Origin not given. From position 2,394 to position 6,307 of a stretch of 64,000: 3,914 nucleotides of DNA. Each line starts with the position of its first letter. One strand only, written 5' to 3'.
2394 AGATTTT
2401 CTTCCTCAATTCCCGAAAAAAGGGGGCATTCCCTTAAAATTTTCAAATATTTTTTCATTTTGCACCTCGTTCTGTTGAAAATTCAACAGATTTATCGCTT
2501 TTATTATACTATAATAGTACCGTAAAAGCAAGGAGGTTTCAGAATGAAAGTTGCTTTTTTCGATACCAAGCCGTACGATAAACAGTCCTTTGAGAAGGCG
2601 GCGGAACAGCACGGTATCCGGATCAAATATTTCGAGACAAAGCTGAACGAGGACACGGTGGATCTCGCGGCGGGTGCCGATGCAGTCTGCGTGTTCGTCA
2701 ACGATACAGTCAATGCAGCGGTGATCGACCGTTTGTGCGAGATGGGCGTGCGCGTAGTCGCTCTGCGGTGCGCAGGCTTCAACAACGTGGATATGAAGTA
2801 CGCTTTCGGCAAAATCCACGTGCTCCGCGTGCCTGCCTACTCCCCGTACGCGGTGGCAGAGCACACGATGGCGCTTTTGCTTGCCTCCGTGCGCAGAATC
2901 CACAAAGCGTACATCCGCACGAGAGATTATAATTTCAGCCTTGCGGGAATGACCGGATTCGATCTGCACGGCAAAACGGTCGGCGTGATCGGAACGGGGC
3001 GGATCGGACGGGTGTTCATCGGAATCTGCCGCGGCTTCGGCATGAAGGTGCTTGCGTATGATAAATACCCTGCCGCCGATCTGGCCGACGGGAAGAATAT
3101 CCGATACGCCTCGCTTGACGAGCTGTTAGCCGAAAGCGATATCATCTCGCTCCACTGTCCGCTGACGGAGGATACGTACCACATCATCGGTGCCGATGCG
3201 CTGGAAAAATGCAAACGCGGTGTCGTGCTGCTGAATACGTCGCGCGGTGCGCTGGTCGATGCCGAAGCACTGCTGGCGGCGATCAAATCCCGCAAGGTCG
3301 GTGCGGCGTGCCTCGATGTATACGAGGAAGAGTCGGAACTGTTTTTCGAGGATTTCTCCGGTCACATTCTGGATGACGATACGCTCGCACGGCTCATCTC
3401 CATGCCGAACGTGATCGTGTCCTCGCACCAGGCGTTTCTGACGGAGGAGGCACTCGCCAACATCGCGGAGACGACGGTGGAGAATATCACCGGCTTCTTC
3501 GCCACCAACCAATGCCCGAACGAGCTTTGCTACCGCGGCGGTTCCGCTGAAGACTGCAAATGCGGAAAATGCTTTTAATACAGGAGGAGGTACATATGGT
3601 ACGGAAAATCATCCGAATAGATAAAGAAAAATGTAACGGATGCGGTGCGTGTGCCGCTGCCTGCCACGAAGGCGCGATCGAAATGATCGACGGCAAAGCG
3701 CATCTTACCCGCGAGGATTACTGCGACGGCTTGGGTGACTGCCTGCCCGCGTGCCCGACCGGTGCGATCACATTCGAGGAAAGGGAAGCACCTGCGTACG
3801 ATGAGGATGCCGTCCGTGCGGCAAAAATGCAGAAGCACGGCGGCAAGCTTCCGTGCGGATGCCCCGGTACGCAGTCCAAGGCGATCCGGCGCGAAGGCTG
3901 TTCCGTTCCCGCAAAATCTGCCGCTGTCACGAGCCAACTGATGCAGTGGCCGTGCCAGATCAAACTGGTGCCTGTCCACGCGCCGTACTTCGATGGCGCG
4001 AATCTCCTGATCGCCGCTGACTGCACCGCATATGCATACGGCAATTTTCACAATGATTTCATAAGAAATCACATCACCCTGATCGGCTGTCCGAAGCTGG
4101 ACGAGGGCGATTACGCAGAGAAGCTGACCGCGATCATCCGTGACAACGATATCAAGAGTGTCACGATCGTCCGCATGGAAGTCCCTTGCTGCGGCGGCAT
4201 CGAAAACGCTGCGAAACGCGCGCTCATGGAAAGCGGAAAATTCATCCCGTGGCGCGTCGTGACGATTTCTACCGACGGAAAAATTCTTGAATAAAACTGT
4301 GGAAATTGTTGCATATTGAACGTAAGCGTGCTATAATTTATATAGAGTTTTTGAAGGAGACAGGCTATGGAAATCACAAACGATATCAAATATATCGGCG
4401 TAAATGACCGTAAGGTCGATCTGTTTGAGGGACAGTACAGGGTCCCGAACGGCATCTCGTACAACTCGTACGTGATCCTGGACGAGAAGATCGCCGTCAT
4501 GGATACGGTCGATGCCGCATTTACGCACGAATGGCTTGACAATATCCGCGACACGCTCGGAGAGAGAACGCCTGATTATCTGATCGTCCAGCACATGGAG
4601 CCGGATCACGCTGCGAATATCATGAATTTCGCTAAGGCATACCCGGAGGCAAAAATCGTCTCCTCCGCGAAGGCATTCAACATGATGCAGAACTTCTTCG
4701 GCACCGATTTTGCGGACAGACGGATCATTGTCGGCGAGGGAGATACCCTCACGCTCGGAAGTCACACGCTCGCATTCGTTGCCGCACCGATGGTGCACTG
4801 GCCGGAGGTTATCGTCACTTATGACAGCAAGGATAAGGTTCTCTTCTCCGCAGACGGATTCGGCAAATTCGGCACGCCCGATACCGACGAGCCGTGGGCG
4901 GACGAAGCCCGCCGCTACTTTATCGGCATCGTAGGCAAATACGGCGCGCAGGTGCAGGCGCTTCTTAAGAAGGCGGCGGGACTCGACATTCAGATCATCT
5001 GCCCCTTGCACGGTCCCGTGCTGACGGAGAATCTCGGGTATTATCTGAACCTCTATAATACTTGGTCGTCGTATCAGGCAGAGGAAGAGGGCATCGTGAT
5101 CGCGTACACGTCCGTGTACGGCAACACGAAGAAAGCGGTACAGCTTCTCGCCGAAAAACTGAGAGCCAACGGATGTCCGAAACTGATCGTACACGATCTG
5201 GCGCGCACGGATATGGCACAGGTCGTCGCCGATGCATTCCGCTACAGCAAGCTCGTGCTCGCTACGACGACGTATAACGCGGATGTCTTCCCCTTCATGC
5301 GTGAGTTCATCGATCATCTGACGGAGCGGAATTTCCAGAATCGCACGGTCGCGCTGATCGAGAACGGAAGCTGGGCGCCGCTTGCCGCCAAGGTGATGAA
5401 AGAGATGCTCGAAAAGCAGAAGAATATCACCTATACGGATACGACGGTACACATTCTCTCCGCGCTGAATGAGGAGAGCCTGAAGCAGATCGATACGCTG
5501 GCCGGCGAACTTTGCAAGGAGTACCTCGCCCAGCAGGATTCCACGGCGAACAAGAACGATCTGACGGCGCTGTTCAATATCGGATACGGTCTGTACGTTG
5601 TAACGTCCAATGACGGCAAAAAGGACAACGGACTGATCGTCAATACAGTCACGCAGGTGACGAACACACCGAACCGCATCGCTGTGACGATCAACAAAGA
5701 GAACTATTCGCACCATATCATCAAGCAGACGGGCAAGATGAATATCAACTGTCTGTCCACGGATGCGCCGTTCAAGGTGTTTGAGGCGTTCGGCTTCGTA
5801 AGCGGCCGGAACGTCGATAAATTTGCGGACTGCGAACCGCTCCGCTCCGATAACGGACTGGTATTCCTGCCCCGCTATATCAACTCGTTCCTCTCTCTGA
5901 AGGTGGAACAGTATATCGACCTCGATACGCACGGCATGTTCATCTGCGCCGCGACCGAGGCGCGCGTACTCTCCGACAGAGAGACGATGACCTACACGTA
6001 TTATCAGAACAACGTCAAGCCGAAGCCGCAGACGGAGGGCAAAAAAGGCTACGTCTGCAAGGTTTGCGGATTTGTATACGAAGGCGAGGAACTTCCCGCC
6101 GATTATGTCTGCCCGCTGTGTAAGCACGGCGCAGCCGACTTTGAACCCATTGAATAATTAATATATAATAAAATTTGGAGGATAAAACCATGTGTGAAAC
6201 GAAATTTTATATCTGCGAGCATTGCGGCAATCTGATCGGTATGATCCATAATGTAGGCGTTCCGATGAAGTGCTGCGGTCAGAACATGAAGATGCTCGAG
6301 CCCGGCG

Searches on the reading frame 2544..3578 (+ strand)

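Call 49: search_protein_families(library=pfam, proteins=[window:2544-3578:+], max_evalue=0.00001)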
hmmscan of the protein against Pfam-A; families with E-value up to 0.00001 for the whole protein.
window:2544-3578:+ (344 aa): 2 families
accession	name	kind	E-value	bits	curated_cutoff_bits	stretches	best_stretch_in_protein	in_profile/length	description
PF02826.25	2-Hacid_dh_C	-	8.7e-55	185.3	25.1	1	109-297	1-178/178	D-isomer specific 2-hydroxyacid dehydrogenase, NAD binding domain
PF00389.36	2-Hacid_dh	-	1e-31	109.9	24.6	1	3-327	1-132/134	D-isomer specific 2-hydroxyacid dehydrogenase, catalytic domain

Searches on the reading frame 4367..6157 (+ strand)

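Call 49: search_protein_families(library=pfam, proteins=[window:4367-6157:+], max_evalue=0.00001)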
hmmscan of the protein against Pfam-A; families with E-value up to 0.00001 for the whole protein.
window:4367-6157:+ (596 aa): 5 families
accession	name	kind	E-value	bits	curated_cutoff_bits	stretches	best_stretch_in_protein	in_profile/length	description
PF01613.24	Flavin_Reduct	-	4.9e-31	108.4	27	1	405-551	4-150/153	Flavin reductase like domain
PF19583.5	ODP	-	1.9e-18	67.5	27.2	1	31-216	2-194/194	ODP family beta lactamase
PF00753.33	Lactamase_B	-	2.5e-10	41.1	22.7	1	32-200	6-185/196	Metallo-beta-lactamase superfamily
PF21349.2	RUBY_RBDX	-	8.6e-10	38.3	26.5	1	562-593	1-30/30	Rubrerythrin, rubredoxin-like domain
PF12724.12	Flavodoxin_5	-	3.4e-06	27.9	27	1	244-350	1-102/145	Flavodoxin domain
